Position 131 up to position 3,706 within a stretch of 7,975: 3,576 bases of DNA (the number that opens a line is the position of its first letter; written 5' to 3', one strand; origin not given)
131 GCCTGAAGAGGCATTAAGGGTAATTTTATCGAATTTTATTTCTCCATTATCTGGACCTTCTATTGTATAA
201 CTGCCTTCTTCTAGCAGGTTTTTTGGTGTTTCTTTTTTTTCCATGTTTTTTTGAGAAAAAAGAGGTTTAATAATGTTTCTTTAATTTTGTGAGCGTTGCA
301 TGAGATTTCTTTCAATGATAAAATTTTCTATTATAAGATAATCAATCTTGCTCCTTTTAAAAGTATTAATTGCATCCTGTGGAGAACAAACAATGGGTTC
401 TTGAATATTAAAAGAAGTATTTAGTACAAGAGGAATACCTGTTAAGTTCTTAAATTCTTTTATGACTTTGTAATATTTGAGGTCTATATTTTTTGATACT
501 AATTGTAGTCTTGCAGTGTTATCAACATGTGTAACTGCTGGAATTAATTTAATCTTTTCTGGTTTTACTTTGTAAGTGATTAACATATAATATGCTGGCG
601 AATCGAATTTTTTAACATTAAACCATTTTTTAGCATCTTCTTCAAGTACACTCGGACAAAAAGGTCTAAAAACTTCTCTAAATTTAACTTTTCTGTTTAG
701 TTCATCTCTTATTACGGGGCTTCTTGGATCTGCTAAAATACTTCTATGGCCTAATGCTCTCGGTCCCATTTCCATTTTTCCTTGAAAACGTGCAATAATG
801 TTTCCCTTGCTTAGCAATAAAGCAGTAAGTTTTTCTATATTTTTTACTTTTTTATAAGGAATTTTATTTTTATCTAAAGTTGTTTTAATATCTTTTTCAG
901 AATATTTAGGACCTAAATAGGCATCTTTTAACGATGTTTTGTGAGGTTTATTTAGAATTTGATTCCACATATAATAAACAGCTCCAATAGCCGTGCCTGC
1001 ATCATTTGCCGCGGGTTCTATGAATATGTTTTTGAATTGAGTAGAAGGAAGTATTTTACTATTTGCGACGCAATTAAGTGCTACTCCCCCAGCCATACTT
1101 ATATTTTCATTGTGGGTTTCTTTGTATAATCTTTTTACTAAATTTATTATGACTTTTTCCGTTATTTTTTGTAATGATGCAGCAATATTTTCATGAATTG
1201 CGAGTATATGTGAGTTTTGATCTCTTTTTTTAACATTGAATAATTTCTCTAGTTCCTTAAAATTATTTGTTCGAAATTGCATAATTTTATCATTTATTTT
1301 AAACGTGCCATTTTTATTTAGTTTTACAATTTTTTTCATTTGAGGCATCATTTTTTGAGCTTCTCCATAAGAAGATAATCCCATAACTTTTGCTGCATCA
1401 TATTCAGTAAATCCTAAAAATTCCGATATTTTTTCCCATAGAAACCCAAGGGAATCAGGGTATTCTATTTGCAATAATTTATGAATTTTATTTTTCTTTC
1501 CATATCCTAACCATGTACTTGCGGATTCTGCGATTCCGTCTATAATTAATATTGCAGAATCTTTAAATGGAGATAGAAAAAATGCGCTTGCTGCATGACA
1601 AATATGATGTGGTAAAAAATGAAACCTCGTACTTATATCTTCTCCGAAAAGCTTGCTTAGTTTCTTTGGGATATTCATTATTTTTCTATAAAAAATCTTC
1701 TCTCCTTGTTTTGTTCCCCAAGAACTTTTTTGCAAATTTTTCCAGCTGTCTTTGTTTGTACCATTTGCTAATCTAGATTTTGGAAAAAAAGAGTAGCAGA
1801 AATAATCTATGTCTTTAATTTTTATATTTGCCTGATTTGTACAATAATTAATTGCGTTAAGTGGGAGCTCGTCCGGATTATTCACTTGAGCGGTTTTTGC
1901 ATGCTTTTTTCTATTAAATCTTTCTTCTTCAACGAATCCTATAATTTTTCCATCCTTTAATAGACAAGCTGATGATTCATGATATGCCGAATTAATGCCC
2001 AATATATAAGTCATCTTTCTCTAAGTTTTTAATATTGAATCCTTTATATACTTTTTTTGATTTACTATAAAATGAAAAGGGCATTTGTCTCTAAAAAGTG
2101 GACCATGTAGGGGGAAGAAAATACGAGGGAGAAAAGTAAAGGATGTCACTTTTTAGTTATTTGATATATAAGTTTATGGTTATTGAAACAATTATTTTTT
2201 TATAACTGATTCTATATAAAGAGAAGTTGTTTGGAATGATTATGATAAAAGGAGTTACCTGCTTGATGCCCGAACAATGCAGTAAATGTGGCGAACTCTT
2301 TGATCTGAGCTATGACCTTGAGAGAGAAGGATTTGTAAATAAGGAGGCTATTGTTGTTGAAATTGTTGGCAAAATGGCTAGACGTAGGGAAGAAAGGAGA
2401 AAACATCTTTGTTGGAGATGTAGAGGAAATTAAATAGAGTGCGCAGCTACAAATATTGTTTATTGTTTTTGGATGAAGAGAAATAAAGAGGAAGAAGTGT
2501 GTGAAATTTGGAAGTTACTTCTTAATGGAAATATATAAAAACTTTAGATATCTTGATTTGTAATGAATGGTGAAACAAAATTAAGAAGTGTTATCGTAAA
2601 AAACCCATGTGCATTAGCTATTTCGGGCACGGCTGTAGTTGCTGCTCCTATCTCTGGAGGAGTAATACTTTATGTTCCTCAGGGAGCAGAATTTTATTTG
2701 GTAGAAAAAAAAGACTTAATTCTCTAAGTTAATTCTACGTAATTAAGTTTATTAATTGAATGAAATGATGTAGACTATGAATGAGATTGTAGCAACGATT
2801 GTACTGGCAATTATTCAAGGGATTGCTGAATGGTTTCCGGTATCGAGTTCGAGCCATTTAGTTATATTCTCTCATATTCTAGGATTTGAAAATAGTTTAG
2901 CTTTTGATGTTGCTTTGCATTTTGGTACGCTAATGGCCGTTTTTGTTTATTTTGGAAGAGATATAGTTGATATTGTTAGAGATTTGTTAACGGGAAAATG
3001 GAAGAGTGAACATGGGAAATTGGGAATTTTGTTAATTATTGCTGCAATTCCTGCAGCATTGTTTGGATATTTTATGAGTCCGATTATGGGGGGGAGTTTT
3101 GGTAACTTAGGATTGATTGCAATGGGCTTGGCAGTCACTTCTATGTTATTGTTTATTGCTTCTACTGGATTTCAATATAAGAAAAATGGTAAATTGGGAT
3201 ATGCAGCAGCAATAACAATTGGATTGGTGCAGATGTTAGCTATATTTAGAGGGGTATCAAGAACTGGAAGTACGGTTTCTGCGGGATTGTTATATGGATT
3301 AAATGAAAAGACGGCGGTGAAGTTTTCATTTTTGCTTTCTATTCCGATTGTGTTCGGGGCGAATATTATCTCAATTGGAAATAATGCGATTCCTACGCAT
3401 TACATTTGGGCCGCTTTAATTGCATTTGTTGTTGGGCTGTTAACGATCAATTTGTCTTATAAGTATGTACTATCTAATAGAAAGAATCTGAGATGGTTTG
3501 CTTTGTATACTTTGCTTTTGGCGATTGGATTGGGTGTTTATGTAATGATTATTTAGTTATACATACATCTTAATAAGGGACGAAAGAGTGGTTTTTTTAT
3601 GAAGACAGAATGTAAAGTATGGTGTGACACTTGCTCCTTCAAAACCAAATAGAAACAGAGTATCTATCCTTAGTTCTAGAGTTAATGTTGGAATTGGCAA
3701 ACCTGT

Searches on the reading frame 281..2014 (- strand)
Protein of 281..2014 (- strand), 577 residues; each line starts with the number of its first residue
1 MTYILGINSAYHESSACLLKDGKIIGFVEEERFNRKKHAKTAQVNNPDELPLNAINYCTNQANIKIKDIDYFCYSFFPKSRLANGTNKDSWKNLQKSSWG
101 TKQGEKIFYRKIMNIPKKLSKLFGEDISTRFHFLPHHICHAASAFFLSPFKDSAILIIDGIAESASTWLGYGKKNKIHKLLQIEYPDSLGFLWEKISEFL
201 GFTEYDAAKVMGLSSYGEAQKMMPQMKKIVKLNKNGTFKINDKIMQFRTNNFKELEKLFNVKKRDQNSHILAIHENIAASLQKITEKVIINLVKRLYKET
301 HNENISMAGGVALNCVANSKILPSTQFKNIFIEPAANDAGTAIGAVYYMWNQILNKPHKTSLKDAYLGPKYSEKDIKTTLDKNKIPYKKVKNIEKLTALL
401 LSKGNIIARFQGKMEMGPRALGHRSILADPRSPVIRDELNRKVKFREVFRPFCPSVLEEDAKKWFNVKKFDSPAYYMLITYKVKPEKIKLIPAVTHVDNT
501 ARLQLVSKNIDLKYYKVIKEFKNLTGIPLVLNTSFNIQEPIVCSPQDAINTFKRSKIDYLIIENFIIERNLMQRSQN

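Call 17: search_protein_families(library=pfam, proteins=[window:281-2014:-], max_evalue=0.01)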
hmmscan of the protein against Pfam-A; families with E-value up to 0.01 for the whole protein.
window:281-2014:- (577 aa): 4 families
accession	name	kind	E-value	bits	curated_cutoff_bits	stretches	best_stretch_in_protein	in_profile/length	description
PF16861.10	Carbam_trans_C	-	8.6e-68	227.6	27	1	400-569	3-170/170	Carbamoyltransferase C-terminus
PF02543.21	Carbam_trans_N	-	5.7e-60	204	24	1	4-345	2-344/346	Carbamoyltransferase N-terminus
PF00814.31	TsaD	-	1.6e-05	25.2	24.8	1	221-321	146-237/264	tRNA N6-adenosine threonylcarbamoyltransferase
PF22521.2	HypF_C_2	-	0.0067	16.7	27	1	272-344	164-240/241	Carbamoyltransferase, Kae1-like Domain, second subdomain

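Call 22: search_protein_families(library=ncbifam, proteins=[window:281-2014:-], max_evalue=0.001)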
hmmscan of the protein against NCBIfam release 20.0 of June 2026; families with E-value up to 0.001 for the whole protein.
window:281-2014:- (577 aa): 3 families
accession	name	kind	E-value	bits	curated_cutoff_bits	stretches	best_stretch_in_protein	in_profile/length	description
NF041651.1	nodul_NodU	equivalog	4e-49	167.8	1000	1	6-538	5-525/556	nodulation protein NodU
TIGR03723.1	T6A_TsaD_YgjD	equivalog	2.4e-05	23.6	296.1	1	260-322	218-280/314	tRNA (adenosine(37)-N6)-threonylcarbamoyltransferase complex transferase subunit TsaD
TIGR00329.1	gcp_kae1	subfamily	6.2e-05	22.4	207.8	1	208-321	167-278/305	tRNA (adenosine(37)-N6)-threonylcarbamoyltransferase complex transferase subunit TsaD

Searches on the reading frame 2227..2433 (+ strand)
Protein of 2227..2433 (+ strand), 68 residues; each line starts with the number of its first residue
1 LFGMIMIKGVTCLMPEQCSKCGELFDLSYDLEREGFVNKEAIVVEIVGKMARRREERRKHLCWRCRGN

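Call 17: search_protein_families(library=pfam, proteins=[window:2227-2433:+], max_evalue=0.01)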
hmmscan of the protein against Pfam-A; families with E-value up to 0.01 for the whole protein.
window:2227-2433:+ (68 aa): 1 family
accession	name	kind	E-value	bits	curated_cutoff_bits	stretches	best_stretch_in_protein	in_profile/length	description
PF23228.1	zf_PCFS4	-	0.0005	20.1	27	1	17-54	15-52/69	PCFS4 zinc finger domain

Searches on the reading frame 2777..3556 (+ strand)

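Call 17: search_protein_families(library=pfam, proteins=[window:2777-3556:+], max_evalue=0.01)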
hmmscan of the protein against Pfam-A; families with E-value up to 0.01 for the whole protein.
window:2777-3556:+ (259 aa): 1 family
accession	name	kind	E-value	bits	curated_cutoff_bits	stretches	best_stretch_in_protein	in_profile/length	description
PF02673.24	BacA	-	4.5e-62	210.5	33.4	1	8-250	2-256/257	Bacitracin resistance protein BacA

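Call 22: search_protein_families(library=ncbifam, proteins=[window:2777-3556:+], max_evalue=0.001)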
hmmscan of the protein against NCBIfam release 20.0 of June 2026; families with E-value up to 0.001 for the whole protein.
window:2777-3556:+ (259 aa): 12 families
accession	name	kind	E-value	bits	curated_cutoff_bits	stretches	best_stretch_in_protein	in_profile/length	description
NF001393.0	PRK00281.2-4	equivalog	2.8e-50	171.2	284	1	4-257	3-265/266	undecaprenyl-diphosphate phosphatase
TIGR00753.1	undec_PP_bacA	equivalog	3.4e-50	171.1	217.5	1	8-249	2-255/255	undecaprenyl-diphosphatase UppP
NF001392.0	PRK00281.2-1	equivalog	1.4e-48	165.8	308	1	4-252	7-268/280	undecaprenyl-diphosphate phosphatase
NF001390.0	PRK00281.1-4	equivalog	3.2e-43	148.1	260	1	1-256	3-266/272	undecaprenyl-diphosphate phosphatase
NF001394.0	PRK00281.2-5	equivalog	3e-38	131.9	311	1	3-250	7-269/281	undecaprenyl-diphosphate phosphatase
NF001389.0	PRK00281.1-2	equivalog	3.4e-37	128.3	262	1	3-250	5-258/272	undecaprenyl-diphosphate phosphatase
NF001397.0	PRK00281.3-4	equivalog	4.5e-37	128.2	363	1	4-250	3-272/281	undecaprenyl-diphosphate phosphatase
NF001388.0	PRK00281.1-1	equivalog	4.6e-34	118.2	362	1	1-255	4-271/273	undecaprenyl-diphosphate phosphatase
NF001396.0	PRK00281.3-3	equivalog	6.6e-34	118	382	1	1-251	1-259/264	undecaprenyl-diphosphate phosphatase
NF001391.0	PRK00281.1-5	equivalog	1.4e-30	106.7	293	1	3-257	5-274/279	undecaprenyl-diphosphate phosphatase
NF001395.0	PRK00281.3-1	equivalog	4.5e-26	91.9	394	2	136-254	179-301/306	undecaprenyl-diphosphate phosphatase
NF001398.0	PRK00281.3-5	equivalog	5.4e-25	88.8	354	1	1-233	1-252/278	undecaprenyl-diphosphate phosphatase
